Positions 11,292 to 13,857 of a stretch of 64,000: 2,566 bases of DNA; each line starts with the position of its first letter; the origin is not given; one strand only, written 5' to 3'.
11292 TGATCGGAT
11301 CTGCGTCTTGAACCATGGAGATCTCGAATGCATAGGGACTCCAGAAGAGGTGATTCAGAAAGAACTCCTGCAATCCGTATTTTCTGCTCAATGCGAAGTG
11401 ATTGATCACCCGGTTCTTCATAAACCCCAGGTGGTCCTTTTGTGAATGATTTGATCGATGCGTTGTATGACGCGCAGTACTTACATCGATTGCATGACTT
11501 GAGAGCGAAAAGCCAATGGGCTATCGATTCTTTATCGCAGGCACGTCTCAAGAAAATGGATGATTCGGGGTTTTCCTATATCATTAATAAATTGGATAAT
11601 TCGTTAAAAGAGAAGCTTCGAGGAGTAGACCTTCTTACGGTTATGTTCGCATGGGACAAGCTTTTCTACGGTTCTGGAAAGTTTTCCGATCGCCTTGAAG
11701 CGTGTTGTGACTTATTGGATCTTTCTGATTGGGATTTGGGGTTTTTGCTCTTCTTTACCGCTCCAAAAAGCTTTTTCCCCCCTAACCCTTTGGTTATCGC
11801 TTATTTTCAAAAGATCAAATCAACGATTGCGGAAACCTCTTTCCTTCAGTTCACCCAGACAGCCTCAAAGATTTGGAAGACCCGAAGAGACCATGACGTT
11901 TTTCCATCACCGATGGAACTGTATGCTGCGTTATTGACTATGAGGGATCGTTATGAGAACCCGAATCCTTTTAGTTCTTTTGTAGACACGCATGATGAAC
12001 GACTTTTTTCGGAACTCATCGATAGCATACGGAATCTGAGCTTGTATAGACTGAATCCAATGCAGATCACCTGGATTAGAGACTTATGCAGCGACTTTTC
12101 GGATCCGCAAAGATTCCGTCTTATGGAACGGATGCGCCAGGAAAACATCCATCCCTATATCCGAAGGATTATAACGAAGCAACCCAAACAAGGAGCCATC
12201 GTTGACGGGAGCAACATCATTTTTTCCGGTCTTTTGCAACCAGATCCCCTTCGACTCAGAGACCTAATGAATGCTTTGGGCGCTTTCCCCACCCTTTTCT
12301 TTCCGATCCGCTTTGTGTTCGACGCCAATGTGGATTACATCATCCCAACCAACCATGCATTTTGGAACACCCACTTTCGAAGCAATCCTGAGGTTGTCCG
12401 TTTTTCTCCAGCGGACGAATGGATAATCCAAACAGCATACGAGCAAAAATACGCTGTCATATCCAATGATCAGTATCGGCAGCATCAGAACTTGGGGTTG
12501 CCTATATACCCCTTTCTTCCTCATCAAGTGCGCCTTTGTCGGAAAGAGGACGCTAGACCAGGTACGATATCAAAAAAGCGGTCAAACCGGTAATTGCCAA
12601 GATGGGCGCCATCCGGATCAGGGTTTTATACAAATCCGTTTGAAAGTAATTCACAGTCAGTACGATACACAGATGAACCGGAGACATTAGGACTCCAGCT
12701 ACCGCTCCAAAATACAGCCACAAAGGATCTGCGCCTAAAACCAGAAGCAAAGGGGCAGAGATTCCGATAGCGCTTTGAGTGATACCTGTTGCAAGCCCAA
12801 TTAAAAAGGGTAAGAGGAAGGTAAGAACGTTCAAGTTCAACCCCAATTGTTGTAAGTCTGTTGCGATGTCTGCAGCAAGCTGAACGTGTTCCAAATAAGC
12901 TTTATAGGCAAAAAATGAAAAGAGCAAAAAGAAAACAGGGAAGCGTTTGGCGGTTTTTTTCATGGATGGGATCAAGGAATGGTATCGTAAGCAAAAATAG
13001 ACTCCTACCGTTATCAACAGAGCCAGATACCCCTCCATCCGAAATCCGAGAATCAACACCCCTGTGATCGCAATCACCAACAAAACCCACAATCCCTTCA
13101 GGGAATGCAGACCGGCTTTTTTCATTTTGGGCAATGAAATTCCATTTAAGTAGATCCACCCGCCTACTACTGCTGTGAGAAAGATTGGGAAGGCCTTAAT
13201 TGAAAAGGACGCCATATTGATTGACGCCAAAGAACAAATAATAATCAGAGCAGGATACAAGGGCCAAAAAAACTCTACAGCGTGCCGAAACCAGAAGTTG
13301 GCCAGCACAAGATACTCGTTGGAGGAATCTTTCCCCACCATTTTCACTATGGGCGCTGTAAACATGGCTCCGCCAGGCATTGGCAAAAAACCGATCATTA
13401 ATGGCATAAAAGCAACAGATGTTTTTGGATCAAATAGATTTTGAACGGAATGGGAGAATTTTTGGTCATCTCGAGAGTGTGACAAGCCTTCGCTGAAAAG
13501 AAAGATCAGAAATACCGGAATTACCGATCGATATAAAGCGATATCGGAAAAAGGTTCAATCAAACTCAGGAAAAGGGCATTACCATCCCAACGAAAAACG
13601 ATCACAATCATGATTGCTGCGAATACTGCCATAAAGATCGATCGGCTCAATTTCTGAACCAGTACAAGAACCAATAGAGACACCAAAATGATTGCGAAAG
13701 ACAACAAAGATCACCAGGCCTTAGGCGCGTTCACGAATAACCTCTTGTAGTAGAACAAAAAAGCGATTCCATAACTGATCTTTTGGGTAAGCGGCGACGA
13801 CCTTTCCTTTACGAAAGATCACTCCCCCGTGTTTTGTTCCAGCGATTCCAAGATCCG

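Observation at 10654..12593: Type-II-importer-like ABC nucleotide-binding protein paired with a soluble Zc3h12a-like NYN RNase-domain protein, with no permease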

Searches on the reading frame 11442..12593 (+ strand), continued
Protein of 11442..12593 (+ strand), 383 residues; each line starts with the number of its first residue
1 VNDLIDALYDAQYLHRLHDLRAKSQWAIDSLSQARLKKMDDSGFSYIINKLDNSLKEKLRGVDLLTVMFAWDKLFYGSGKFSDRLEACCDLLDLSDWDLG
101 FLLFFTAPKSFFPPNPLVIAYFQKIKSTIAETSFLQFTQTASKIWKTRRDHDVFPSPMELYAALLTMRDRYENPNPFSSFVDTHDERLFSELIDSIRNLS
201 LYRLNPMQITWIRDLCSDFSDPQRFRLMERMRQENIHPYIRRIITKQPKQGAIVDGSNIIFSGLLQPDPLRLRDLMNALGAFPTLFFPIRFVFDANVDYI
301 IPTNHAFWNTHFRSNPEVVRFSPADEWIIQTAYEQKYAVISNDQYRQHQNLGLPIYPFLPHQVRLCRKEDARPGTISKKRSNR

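Call 30: fold_search(model_id=the predicted structure, library=pdb)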
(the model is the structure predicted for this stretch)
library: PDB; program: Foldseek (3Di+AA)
matches with E <= 10: 260; with E <= 0.001: 0
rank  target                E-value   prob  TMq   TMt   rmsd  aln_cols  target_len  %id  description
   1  6bv6                  1.2e-02  0.69  0.20  0.16  21.7       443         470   12  Structure of proteinaceous RNase P 1 (PRORP1) from A. thaliana after 3-hour soak with juglone (released 2019-06-12)
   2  6bv9                  1.5e-02  0.66  0.20  0.17  22.5       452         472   13  Structure of proteinaceous RNase P 1 (PRORP1) from A. thaliana after overnight soak with juglone (released 2019-06-12)
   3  8v60_A                5.8e-02  0.16  0.15  0.07  22.6       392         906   11  F315A mutant of human Slo1 in presence of EDTA - resting VSD (released 2024-12-11)
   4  1yvp_B                7.4e-02  0.20  0.15  0.12  23.8       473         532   11  Ro autoantigen complexed with RNAs (released 2005-06-07)
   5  5vat_A                9.0e-02  0.15  0.13  0.10  17.8       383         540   11  Haemophilus influenzae LpoA: Monoclinic form (Mon2) with 2 molecules per a.u. (released 2017-09-13)
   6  6fj3_A                9.9e-02  0.25  0.17  0.13  22.1       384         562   11  High resolution crystal structure of parathyroid hormone 1 receptor in complex with a peptide agonist. (released 2018-11-21)
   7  2mdt_MODEL_1_A        1.1e-01  0.97  0.17  0.45   6.6       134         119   13  a PilT N-terminus domain protein SSO1118 from hyperthemophilic archaeon Sulfolobus solfataricus P2 (released 2013-11-20)
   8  5a01_A                1.1e-01  0.23  0.17  0.11  21.9       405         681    9  O-GlcNAc transferase from Drososphila melanogaster (released 2016-04-27)
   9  7onu_E                1.2e-01  0.33  0.20  0.17  20.1       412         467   12  Structure of human mitochondrial RNase P in complex with mitochondrial pre-tRNA-Tyr (released 2021-08-11)
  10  5vif_A                1.4e-01  0.18  0.16  0.10  23.0       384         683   10  Electrophilic probes for deciphering substrate recognition by O-GlcNAc transferase (released 2017-10-18)
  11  4gyy_A                1.5e-01  0.20  0.16  0.10  21.4       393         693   12  Crystal structure of human O-GlcNAc Transferase with UDP-5SGlcNAc and a peptide substrate (released 2012-10-31)
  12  3v32_A                1.6e-01  1.00  0.24  0.52   4.1       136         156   19  Crystal structure of MCPIP1 N-terminal conserved domain (released 2012-05-23)
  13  4n39_A                1.7e-01  0.20  0.17  0.11  22.2       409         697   10  Crystal structure of human O-GlcNAc transferase bound to a peptide from HCF-1 pro-repeat 2 (11-26) (released 2014-01-01)
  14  3pe3_A                1.7e-01  0.16  0.16  0.10  22.7       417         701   10  Structure of human O-GlcNAc transferase and its complex with a peptide substrate (released 2011-01-19)
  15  5vat_B                1.7e-01  0.11  0.12  0.10  16.6       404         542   10  Haemophilus influenzae LpoA: Monoclinic form (Mon2) with 2 molecules per a.u. (released 2017-09-13)
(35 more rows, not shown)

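Call 31: search_protein_families(library=padloc, proteins=[window:11442-12593:+], max_evalue=0.01)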
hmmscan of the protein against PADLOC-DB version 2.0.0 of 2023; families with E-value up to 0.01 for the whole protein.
window:11442-12593:+ (383 aa): 1 family
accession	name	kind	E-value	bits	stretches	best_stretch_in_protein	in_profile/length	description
PDLC02497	BrxF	-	0.0097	13.7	0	231-272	65-106/158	BrxF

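Call 33: search_protein_representatives(alignment_id=A1)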
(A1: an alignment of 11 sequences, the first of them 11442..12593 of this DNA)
Query: 11 sequences, 370 profile positions. Proteins with E-value up to 0.001 (for the whole library): 124; up to 1e-10: 35; up to 1e-30: 5. The best 124 are listed.
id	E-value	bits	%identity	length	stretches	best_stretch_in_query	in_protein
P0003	1.8e-169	580.3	-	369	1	1-367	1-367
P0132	2.0e-148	510.9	-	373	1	1-369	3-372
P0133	4.2e-135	467.1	-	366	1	1-367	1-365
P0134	2.0e-32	129.3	-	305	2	183-356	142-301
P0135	3.2e-31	125.3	-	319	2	190-354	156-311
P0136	2.0e-30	122.6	-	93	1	276-365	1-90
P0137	9.0e-30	120.5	-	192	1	185-359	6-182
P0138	3.8e-27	111.9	-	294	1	186-361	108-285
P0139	2.3e-26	109.3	-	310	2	187-353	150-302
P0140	3.1e-26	108.9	-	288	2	225-358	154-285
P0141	3.1e-25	105.6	-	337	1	189-362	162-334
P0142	3.2e-24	102.3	-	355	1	179-357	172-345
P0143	5.0e-24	101.6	-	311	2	187-350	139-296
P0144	5.4e-24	101.5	-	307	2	191-349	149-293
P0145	1.5e-23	100.1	-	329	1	207-357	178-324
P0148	6.2e-22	94.7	-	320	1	77-348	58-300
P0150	2.4e-21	92.8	-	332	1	183-361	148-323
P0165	1.4e-14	70.6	-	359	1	130-361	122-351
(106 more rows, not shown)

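Call 36: search_protein_families(library=pfam, alignment_id=A2, max_evalue=0.001)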
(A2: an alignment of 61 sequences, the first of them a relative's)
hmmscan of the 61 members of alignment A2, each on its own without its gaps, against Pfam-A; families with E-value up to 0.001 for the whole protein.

A. member 1, P0134 (305 aa): 1 family
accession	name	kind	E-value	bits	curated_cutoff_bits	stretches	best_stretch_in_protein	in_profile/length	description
PF11977.14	RNase_Zc3h12a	-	8.7e-05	22.7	23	1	270-300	89-119/154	Zc3h12a-like Ribonuclease NYN domain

B. families by the number of members that match (of 61 scanned): 3 families
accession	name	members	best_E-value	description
PF11977.14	RNase_Zc3h12a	49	3.6e-20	Zc3h12a-like Ribonuclease NYN domain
PF16953.11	PRORP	2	1.2e-06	Protein-only RNase P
PF14559.12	TPR_19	1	4e-06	Tetratricopeptide repeat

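Call 42: find_encoding_contigs(protein=P0001, flank=1000, max_places=4)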
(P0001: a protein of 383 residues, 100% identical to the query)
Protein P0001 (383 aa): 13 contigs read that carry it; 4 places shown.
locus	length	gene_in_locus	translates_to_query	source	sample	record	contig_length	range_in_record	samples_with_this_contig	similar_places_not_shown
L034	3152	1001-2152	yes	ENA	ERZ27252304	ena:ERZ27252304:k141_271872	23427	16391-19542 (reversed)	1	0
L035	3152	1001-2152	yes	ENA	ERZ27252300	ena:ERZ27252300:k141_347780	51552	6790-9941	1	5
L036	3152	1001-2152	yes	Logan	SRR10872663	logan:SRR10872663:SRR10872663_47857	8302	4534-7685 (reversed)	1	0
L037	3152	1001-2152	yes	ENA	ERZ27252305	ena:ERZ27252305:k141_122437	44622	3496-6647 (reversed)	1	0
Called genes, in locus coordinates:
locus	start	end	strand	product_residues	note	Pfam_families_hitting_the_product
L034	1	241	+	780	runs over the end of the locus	PF02574:S-methyl_trans, PF00809:Pterin_bind, PF02607:B12-binding_2, PF02310:B12-binding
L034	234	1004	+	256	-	PF00005:ABC_tran, PF02463:SMC_N, PF13304:AAA_21 (faint)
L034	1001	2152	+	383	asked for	-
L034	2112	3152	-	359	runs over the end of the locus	PF04165:DUF401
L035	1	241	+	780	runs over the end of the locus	PF02574:S-methyl_trans, PF00809:Pterin_bind, PF02607:B12-binding_2, PF02310:B12-binding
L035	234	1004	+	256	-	PF00005:ABC_tran, PF02463:SMC_N, PF13304:AAA_21 (faint)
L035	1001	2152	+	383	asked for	-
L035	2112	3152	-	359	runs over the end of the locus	PF04165:DUF401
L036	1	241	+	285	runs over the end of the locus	?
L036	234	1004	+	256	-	PF00005:ABC_tran, PF02463:SMC_N, PF13304:AAA_21 (faint)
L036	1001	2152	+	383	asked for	-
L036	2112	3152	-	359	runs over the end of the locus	PF04165:DUF401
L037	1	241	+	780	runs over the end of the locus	PF02574:S-methyl_trans, PF00809:Pterin_bind, PF02607:B12-binding_2, PF02310:B12-binding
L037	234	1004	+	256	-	PF00005:ABC_tran, PF02463:SMC_N, PF13304:AAA_21 (faint)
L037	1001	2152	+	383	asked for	-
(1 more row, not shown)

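Call 57: search_protein_families(library=pfam, proteins=[L029:9392-10390:+], max_evalue=0.01)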
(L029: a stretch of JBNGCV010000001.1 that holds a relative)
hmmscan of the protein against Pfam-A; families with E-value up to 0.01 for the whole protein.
L029:9392-10390:+ (332 aa): 0 families

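Call 58: list_cluster_members(proteins=[P0134, P0135, P0138, P0139, P0141, P0142, P0145, P0148, P0150, P0165])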
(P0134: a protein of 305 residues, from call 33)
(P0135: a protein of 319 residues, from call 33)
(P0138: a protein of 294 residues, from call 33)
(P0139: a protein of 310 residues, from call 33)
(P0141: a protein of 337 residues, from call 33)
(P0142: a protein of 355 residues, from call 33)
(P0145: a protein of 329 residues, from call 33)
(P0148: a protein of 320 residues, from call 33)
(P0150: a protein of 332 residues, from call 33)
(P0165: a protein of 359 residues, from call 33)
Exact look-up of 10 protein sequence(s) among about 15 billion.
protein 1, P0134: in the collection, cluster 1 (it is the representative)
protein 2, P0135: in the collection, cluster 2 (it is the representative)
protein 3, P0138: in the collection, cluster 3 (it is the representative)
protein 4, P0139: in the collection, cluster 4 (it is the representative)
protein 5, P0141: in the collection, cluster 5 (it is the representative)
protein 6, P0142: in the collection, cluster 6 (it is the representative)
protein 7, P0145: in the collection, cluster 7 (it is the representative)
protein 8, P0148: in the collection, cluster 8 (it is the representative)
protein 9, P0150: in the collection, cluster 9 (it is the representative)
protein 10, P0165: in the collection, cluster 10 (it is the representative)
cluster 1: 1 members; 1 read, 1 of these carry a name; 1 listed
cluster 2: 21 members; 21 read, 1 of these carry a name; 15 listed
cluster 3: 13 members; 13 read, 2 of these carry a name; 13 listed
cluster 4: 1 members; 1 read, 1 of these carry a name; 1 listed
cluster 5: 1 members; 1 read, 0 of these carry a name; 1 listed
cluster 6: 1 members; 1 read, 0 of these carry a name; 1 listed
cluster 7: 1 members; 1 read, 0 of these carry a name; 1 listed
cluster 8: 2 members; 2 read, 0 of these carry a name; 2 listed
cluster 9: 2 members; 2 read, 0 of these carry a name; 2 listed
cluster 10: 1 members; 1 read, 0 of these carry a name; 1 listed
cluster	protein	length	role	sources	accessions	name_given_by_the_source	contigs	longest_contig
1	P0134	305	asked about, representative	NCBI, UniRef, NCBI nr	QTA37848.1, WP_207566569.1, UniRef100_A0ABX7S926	hypothetical protein JYK00_09015 [Thermosipho ferrireducens] | RNase NYN domain-containing protein n=1 Tax=Thermosipho ferrireducens TaxID=2571116 ... | hypothetical protein [Thermosipho ferrireducens]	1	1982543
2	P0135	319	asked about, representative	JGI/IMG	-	-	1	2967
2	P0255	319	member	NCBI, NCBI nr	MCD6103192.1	MAG: hypothetical protein J7J68_04400 [Thermotogaceae bacterium] | hypothetical protein [Thermotogaceae bacterium]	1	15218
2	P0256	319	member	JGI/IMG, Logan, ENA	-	-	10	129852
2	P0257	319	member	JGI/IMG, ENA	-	-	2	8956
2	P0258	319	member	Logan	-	-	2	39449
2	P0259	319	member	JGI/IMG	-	-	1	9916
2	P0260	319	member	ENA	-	-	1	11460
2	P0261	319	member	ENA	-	-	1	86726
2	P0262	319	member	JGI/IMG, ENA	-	-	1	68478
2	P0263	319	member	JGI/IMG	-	-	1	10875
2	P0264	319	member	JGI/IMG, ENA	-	-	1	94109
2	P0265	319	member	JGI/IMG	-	-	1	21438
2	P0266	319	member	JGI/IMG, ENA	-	-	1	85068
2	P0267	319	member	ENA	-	-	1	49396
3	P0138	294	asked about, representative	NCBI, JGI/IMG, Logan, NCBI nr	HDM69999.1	MAG TPA: hypothetical protein ENG58_01155 [Thermotogales bacterium] | hypothetical protein [Thermotogales bacterium]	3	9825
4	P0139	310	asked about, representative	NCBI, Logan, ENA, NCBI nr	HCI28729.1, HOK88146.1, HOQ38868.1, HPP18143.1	MAG TPA: ribonuclease [Fervidobacterium sp.] | ribonuclease [Fervidobacterium sp.]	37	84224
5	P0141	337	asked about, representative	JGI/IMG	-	-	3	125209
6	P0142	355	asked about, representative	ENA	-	-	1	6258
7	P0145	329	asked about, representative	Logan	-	-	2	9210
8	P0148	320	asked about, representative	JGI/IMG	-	-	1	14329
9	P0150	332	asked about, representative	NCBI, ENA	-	-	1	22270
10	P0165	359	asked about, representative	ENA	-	-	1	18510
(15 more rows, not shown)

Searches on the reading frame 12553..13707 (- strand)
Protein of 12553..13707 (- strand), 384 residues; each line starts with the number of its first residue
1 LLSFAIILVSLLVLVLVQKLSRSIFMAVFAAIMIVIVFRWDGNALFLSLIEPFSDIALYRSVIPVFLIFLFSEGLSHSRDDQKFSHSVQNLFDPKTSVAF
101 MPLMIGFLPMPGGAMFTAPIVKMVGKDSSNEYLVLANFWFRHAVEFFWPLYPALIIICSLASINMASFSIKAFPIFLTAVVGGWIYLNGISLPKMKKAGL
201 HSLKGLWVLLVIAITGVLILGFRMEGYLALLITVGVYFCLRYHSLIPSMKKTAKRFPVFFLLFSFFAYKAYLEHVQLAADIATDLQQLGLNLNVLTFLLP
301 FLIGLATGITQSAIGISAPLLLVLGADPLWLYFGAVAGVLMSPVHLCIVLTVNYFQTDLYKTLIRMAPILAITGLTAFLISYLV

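Call 3: search_protein_families(library=pfam, proteins=[window:12553-13707:-], max_evalue=0.1)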
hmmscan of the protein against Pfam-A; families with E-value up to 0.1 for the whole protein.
window:12553-13707:- (384 aa): 1 family
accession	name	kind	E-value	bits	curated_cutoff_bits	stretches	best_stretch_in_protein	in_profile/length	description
PF04165.18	DUF401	-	3.5e-72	244.3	24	1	8-379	8-388/393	Protein of unknown function (DUF401)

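Call 4: search_protein_families(library=ncbifam, proteins=[window:12553-13707:-], max_evalue=0.1)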
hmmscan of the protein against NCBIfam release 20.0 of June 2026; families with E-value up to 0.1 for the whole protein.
window:12553-13707:- (384 aa): 1 family
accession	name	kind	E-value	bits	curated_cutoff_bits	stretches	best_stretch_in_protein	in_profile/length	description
TIGR00529.1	AF0261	hypoth_equivalog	2.6e-69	234.4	378.4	1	3-377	8-380/387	TIGR00529 family membrane protein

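Call 31: search_protein_families(library=padloc, proteins=[window:12553-13707:-], max_evalue=0.01)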
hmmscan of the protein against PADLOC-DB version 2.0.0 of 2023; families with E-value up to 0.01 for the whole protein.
window:12553-13707:- (384 aa): 0 families
